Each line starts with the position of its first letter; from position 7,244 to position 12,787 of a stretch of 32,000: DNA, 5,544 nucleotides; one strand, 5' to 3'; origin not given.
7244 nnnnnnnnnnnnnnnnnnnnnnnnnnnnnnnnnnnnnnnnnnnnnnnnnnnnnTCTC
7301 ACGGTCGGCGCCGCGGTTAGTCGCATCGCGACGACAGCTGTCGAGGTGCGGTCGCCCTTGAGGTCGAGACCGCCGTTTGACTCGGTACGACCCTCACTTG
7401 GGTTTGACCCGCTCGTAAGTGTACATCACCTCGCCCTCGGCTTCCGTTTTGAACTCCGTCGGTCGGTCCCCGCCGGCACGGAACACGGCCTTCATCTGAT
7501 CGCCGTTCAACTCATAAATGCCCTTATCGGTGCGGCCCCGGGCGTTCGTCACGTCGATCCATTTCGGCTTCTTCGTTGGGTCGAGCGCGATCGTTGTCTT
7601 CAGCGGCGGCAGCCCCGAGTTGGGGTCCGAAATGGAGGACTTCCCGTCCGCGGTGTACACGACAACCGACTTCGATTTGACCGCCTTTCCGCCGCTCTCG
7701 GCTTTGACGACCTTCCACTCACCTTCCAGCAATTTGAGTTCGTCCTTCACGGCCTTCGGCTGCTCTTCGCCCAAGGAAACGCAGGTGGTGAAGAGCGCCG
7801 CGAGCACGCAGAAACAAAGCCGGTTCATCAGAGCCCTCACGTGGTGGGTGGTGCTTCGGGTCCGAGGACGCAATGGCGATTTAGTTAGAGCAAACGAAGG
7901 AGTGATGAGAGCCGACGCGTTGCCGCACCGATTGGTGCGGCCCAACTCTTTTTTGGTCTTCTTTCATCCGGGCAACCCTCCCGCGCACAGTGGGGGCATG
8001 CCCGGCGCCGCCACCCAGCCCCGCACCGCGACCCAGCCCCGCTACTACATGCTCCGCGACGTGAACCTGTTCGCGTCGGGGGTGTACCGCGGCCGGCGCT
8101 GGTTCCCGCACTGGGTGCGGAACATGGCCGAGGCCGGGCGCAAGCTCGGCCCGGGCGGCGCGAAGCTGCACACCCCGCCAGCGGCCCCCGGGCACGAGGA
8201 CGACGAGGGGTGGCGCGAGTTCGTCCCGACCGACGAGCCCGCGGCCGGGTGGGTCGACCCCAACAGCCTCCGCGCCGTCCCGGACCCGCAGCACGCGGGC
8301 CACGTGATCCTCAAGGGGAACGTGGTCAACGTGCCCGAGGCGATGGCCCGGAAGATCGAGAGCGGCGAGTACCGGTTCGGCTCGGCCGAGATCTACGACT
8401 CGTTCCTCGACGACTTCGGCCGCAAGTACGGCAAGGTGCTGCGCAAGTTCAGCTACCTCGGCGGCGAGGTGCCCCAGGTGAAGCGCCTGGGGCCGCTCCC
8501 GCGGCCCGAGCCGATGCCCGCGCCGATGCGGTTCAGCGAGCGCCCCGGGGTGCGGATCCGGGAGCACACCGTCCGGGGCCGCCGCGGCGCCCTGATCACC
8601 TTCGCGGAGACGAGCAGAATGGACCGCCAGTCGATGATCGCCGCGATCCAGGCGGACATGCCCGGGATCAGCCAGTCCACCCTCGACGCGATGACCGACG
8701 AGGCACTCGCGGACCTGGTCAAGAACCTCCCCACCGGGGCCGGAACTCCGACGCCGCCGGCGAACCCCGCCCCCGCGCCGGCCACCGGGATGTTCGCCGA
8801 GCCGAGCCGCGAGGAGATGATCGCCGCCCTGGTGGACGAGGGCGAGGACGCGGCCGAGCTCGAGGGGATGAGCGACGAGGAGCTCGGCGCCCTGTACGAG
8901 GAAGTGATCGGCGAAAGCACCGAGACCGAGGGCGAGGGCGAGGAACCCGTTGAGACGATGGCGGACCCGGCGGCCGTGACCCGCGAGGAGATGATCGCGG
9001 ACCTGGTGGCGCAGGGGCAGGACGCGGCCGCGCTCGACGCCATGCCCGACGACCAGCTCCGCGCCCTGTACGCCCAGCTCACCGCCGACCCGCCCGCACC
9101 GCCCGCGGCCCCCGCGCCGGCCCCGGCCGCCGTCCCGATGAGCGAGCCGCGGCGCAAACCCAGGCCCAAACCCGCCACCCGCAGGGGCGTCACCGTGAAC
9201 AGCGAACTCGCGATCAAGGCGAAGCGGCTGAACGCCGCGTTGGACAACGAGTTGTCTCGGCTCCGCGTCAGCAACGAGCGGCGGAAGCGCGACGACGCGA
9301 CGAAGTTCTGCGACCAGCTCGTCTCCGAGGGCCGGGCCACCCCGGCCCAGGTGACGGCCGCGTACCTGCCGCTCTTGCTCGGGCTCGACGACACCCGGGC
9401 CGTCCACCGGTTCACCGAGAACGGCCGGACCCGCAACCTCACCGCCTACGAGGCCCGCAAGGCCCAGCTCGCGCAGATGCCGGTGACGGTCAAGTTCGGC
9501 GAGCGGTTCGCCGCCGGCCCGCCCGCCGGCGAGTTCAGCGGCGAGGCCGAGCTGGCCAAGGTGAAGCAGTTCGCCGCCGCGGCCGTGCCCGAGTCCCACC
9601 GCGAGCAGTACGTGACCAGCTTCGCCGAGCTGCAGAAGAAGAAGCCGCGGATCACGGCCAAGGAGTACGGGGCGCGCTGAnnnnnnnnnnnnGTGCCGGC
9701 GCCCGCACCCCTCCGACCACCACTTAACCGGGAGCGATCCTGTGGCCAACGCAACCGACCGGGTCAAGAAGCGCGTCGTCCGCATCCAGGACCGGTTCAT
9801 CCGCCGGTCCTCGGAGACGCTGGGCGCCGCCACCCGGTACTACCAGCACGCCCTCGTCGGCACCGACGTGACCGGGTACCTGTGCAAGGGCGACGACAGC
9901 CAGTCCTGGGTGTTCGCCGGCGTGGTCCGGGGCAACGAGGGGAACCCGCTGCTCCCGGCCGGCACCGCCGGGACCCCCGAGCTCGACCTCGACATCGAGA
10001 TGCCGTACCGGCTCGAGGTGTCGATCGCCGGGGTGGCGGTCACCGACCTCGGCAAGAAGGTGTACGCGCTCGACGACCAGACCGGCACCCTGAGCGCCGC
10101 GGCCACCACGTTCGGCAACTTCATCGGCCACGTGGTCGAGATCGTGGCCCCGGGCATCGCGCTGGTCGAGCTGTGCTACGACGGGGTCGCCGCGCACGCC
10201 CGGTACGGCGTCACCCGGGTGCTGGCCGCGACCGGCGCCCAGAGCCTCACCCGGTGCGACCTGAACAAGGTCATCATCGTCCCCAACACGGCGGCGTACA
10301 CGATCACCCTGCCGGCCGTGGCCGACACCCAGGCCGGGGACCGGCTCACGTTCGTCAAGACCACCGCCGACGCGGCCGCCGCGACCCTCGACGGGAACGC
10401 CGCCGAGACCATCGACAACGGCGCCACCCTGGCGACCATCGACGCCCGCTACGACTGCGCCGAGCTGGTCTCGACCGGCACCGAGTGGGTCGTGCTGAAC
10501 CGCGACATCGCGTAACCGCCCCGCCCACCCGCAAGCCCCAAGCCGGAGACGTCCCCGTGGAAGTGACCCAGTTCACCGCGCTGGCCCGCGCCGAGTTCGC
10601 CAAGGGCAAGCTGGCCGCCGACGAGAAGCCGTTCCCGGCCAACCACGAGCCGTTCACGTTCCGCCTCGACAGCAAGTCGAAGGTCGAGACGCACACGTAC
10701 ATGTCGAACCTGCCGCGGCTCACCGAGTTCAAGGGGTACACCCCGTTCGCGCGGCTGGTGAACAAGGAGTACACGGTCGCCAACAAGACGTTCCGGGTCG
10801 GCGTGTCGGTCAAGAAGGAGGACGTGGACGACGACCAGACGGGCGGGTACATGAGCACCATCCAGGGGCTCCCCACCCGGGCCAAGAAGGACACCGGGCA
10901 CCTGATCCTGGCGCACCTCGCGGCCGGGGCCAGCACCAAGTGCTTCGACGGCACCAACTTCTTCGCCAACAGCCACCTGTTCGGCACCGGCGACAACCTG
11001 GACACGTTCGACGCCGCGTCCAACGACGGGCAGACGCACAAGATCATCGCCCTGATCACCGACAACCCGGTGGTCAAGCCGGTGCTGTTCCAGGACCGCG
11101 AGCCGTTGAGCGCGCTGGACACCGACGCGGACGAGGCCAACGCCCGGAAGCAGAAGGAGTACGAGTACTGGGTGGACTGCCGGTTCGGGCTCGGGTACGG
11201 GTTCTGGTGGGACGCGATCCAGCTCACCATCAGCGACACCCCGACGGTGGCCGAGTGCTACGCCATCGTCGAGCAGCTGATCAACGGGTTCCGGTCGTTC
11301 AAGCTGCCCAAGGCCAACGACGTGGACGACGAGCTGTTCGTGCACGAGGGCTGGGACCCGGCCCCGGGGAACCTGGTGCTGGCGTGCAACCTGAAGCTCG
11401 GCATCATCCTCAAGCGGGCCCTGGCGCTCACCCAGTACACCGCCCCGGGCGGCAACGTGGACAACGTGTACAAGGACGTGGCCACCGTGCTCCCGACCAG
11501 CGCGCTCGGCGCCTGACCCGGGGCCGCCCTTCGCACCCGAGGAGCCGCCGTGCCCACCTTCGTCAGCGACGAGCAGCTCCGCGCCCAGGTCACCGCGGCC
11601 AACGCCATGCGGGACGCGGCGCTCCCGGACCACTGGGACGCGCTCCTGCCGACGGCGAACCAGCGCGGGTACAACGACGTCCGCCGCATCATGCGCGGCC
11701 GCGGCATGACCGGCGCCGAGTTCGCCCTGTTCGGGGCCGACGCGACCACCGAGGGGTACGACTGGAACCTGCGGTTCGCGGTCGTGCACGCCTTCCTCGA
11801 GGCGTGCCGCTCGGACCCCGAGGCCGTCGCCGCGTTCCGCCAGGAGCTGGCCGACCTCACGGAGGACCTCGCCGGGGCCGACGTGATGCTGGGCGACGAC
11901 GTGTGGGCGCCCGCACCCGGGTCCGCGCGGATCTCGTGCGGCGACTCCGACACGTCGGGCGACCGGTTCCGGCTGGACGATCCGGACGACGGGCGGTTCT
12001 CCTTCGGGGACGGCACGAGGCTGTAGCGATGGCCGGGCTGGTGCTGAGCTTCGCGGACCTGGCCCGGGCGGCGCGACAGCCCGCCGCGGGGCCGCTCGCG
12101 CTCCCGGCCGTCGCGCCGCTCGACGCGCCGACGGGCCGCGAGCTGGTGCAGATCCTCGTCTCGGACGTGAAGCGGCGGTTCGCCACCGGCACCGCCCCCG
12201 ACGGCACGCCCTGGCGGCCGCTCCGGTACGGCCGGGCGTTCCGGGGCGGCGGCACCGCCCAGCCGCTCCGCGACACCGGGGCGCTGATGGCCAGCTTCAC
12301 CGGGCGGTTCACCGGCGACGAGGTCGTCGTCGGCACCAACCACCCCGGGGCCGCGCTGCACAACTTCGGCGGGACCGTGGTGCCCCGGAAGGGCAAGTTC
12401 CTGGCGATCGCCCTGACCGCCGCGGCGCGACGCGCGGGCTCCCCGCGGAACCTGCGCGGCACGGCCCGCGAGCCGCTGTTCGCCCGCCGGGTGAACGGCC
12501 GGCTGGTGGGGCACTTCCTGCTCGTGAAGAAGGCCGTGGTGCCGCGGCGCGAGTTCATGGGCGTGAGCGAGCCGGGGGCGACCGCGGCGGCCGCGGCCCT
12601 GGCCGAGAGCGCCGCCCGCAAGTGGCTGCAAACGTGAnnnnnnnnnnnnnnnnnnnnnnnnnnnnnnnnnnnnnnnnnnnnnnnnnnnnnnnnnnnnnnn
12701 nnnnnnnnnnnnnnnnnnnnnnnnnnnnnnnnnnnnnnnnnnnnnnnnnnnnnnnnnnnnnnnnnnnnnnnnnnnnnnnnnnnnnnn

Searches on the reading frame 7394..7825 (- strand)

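Call 99: search_protein_families(library=ncbifam, proteins=[window:7394-7825:-], max_evalue=0.01)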
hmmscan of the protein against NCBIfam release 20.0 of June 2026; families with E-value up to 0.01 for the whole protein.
window:7394-7825:- (143 aa): 1 family
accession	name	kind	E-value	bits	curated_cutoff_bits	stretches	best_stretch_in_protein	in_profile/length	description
TIGR03067.1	Planc_TIGR03067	domain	1.7e-25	89.4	40.15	1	27-126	1-107/107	TIGR03067 domain-containing protein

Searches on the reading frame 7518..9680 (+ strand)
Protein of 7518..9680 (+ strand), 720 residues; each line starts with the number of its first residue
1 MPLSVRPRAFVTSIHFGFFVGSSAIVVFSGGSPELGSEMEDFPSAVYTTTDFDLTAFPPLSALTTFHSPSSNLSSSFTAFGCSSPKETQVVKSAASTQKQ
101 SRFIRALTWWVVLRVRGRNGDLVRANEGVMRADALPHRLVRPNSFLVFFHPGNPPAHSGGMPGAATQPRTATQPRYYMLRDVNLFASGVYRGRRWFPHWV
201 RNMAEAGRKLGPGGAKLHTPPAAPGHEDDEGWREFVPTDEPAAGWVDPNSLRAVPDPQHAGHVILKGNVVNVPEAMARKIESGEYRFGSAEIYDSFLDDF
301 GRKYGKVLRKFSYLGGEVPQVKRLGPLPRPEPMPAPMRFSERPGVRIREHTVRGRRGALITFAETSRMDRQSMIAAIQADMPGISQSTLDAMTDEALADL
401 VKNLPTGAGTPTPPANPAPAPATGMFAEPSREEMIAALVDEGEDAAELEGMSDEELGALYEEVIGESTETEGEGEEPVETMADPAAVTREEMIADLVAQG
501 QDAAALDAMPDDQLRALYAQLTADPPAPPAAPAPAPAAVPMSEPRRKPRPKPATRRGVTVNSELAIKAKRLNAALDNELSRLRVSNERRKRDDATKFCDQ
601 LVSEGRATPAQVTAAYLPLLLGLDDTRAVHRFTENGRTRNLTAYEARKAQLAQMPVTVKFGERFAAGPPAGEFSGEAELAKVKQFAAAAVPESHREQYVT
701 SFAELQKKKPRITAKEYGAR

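Call 6: search_protein_families(library=pfam, proteins=[window:7518-9680:+], max_evalue=0.01)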
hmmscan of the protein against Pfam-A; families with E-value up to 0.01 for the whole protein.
window:7518-9680:+ (720 aa): 0 families

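Call 7: search_protein_families(library=phrogs, proteins=[window:7518-9680:+], max_evalue=0.01)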
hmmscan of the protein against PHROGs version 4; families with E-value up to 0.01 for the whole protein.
window:7518-9680:+ (720 aa): 2 families
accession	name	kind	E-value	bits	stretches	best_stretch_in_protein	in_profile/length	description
phrog_976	-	head and packaging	3.5e-21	77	2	496-708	189-395/415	head maturation protease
phrog_3894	-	head and packaging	2.5e-09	37.9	1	224-325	53-142/458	head maturation protease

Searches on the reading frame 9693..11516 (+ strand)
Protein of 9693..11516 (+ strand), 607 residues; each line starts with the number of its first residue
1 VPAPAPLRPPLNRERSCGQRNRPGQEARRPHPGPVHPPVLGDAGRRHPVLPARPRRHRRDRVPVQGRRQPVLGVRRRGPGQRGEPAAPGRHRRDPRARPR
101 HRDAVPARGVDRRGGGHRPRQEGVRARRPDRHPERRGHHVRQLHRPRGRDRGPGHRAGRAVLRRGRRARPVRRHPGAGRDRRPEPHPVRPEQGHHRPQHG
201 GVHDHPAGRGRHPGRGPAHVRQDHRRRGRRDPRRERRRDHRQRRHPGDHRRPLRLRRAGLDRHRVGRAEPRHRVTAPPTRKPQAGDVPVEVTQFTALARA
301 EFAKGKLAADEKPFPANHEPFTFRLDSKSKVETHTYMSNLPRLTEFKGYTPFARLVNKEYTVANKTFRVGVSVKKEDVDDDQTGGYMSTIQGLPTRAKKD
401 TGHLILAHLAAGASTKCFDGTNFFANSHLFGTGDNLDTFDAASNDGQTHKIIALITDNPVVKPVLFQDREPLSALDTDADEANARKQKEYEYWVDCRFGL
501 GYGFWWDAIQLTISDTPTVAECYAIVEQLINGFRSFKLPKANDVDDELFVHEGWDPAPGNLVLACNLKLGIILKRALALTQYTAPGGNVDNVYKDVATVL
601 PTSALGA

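Call 6: search_protein_families(library=pfam, proteins=[window:9693-11516:+], max_evalue=0.01)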
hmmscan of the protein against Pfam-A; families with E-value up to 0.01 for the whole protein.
window:9693-11516:+ (607 aa): 1 family
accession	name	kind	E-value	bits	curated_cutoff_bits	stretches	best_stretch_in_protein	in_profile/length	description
PF10124.15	Mu-like_gpT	-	2.4e-36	126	20.1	1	317-509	22-214/289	Mu-like prophage major head subunit gpT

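Call 7: search_protein_families(library=phrogs, proteins=[window:9693-11516:+], max_evalue=0.01)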
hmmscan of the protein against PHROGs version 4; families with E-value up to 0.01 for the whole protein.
window:9693-11516:+ (607 aa): 1 family
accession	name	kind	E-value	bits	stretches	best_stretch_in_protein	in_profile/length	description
phrog_371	-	head and packaging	3e-37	129.5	1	293-516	11-236/303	major head protein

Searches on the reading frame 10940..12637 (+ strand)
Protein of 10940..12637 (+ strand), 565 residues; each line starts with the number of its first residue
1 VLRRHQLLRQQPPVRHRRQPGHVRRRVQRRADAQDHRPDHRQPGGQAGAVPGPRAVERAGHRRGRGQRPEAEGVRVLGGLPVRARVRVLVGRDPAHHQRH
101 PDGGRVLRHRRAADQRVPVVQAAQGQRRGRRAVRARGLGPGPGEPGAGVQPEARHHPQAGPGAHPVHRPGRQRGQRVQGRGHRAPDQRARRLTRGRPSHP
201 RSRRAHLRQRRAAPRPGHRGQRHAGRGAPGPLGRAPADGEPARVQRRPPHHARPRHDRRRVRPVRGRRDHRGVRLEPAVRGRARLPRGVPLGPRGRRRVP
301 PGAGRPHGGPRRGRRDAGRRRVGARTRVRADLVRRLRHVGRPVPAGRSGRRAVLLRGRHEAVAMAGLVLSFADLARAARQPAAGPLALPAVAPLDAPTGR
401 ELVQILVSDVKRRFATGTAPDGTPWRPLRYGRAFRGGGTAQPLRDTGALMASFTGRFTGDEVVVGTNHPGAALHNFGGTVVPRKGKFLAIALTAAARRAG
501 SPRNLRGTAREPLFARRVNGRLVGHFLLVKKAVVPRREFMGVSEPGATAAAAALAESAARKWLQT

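Call 6: search_protein_families(library=pfam, proteins=[window:10940-12637:+], max_evalue=0.01)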
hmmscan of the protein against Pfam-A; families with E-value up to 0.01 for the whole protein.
window:10940-12637:+ (565 aa): 1 family
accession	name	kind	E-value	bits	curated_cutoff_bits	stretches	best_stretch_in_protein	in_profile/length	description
PF05069.18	Phage_tail_S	-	1.9e-14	54.2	24.3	1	400-546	25-135/148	Phage virion morphogenesis family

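Call 7: search_protein_families(library=phrogs, proteins=[window:10940-12637:+], max_evalue=0.01)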
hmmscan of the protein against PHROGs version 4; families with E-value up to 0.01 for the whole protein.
window:10940-12637:+ (565 aa): 1 family
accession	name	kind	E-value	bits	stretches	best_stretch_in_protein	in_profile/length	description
phrog_26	-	connector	3e-20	73.9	1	397-546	108-214/321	tail completion or Neck1 protein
